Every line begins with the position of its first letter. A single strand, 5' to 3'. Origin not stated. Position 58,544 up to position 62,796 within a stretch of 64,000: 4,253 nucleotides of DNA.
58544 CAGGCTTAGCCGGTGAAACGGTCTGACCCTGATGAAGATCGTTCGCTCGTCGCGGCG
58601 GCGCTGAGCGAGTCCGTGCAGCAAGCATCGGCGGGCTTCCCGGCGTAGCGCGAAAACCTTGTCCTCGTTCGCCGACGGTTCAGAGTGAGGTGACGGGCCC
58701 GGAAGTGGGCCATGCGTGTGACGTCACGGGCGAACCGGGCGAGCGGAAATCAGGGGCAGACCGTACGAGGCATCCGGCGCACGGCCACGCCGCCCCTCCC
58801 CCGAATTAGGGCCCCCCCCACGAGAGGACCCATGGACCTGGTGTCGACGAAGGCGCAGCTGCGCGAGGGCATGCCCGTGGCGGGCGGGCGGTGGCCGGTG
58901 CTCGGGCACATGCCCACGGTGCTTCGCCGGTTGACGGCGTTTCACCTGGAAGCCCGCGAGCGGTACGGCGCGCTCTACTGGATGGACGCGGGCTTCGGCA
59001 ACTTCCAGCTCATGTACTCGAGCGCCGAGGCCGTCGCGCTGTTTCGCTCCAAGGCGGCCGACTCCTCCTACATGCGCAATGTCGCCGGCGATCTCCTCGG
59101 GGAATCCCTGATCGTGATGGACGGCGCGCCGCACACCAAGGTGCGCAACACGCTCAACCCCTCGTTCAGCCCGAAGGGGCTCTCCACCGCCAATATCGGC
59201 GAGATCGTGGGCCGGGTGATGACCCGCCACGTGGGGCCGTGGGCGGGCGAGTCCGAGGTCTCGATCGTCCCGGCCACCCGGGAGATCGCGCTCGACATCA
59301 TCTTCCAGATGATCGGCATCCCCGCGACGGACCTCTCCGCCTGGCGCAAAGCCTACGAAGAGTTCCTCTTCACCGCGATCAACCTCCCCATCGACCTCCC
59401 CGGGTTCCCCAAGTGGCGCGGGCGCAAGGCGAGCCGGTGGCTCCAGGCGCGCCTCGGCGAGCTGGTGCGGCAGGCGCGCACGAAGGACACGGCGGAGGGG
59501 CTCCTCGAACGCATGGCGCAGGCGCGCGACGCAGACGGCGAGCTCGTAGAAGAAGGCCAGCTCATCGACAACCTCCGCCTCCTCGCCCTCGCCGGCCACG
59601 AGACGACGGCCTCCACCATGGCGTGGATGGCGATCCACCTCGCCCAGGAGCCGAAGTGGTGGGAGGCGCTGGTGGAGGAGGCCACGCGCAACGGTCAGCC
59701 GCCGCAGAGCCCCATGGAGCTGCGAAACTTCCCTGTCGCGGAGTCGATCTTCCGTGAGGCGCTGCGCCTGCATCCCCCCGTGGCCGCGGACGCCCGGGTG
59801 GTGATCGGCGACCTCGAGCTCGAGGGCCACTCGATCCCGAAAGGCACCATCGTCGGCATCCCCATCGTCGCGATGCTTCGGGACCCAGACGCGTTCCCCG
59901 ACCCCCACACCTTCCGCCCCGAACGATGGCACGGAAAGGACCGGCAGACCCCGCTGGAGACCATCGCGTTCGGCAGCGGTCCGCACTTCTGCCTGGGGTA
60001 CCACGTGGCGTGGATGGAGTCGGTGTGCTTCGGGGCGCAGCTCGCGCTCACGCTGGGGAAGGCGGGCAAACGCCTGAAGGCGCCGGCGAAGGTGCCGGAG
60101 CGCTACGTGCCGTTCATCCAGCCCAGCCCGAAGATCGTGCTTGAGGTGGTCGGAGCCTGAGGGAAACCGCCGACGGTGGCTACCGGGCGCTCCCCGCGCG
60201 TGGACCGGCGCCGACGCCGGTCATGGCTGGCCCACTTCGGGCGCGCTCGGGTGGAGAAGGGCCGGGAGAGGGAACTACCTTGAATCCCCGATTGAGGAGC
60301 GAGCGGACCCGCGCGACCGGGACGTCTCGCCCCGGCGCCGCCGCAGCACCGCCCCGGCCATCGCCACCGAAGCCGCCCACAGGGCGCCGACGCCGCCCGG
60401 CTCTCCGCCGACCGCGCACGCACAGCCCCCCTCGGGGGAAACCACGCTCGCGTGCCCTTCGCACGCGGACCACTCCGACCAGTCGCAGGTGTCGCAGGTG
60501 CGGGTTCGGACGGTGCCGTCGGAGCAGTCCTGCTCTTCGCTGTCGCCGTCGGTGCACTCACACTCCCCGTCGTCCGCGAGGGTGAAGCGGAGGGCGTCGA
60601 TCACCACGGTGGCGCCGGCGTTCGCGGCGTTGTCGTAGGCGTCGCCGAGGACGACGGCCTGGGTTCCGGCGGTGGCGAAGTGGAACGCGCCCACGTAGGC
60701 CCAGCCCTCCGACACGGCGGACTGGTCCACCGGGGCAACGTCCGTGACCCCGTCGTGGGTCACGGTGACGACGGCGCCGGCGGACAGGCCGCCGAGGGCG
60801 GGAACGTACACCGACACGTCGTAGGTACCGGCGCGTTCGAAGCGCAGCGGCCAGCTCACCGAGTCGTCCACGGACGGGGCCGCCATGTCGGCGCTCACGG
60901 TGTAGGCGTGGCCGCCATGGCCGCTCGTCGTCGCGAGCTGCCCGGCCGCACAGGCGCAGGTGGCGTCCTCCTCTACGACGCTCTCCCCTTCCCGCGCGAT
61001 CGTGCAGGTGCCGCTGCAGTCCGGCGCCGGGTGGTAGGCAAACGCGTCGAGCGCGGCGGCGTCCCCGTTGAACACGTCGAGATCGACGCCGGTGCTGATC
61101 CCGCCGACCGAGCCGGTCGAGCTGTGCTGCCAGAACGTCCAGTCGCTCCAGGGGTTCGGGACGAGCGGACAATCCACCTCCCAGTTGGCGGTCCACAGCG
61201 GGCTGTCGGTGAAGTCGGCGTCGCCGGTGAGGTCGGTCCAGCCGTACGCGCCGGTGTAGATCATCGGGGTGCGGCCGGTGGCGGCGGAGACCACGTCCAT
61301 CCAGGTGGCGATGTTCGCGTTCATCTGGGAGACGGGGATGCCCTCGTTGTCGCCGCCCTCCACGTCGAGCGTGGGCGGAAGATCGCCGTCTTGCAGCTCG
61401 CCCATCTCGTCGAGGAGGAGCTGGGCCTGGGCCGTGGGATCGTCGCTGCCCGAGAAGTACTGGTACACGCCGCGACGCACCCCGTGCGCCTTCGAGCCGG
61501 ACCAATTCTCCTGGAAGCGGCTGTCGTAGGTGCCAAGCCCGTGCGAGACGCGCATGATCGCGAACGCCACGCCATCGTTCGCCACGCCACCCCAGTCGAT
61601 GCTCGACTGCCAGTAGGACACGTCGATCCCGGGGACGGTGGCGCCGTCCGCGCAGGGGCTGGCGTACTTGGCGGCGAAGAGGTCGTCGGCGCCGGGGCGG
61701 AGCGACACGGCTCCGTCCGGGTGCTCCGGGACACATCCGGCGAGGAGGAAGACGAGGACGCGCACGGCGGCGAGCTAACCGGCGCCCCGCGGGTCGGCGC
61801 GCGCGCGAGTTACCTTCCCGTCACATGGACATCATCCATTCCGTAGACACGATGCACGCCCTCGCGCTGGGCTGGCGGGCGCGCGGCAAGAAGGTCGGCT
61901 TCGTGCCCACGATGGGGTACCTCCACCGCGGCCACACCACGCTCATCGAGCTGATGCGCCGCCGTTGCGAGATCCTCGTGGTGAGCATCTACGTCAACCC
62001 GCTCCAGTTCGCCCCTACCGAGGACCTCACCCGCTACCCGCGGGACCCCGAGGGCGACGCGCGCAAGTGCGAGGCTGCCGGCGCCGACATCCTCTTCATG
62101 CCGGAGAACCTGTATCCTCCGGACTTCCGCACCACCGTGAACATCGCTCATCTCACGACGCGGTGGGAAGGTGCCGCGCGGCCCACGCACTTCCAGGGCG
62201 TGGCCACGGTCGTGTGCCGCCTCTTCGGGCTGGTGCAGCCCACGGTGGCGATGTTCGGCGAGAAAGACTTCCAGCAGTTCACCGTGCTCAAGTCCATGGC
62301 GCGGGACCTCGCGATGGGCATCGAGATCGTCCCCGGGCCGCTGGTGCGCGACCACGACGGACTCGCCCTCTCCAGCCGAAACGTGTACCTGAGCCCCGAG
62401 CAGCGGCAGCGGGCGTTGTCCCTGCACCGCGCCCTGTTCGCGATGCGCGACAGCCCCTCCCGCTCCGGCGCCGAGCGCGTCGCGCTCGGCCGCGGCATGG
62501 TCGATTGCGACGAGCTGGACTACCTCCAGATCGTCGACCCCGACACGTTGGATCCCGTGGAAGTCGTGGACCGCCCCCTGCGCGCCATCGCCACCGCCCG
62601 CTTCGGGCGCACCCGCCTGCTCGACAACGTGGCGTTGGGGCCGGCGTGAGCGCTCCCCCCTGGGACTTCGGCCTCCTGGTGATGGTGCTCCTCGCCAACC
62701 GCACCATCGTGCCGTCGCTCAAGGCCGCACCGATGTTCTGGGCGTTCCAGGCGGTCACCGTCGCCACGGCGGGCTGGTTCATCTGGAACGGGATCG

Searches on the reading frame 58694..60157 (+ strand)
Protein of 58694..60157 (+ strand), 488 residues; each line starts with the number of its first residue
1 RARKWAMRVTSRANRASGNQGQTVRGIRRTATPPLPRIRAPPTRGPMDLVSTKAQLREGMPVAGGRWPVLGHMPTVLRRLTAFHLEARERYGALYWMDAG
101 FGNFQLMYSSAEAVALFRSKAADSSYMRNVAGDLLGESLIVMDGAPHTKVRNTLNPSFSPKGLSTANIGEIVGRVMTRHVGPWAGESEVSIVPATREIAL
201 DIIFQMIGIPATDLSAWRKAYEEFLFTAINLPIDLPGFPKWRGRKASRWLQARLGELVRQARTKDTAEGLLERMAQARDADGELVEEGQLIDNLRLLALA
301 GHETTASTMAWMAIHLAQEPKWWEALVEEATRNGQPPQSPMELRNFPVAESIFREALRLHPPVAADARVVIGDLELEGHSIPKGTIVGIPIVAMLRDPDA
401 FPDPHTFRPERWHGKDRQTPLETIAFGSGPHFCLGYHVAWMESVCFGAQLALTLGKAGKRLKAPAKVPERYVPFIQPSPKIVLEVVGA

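Call 35: search_protein_families(library=pfam, proteins=[window:58694-60157:+], max_evalue=0.001)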
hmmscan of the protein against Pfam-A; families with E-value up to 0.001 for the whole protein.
window:58694-60157:+ (488 aa): 1 family
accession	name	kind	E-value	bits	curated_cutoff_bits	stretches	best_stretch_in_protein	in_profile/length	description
PF00067.27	p450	-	4.8e-49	167.8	22.8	2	259-445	233-423/462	Cytochrome P450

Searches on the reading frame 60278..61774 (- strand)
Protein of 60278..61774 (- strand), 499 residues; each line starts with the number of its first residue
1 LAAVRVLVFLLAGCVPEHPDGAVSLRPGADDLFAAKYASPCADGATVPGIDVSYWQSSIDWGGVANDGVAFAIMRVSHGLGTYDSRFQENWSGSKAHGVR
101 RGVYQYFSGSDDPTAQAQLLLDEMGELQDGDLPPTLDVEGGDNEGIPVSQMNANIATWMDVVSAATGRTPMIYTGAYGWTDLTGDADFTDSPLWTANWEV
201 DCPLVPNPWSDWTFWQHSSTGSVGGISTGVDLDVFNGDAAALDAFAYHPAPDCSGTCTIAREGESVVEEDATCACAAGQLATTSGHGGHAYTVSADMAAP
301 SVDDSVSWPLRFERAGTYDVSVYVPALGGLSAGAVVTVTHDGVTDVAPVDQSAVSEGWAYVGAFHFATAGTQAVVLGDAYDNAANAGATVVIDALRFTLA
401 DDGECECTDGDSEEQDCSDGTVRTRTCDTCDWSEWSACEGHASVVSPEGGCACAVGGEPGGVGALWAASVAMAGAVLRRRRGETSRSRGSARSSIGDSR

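Call 35: search_protein_families(library=pfam, proteins=[window:60278-61774:-], max_evalue=0.001)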
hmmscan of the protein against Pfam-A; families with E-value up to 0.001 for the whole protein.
window:60278-61774:- (499 aa): 2 families
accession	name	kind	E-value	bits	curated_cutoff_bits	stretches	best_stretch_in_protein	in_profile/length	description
PF01183.26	Glyco_hydro_25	-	1.1e-38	133.9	27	1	50-226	1-180/180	Glycosyl hydrolases family 25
PF25275.1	Golvesin_C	-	1.8e-13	51.1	31.6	1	280-398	20-131/132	Golvesin C-terminal domain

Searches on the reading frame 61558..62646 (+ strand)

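Call 35: search_protein_families(library=pfam, proteins=[window:61558-62646:+], max_evalue=0.001)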
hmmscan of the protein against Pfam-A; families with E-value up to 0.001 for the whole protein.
window:61558-62646:+ (363 aa): 1 family
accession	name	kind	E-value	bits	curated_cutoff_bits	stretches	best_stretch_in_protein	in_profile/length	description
PF02569.21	Pantoate_ligase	-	1.2e-92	310.4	20.7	1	92-358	2-267/268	Pantoate-beta-alanine ligase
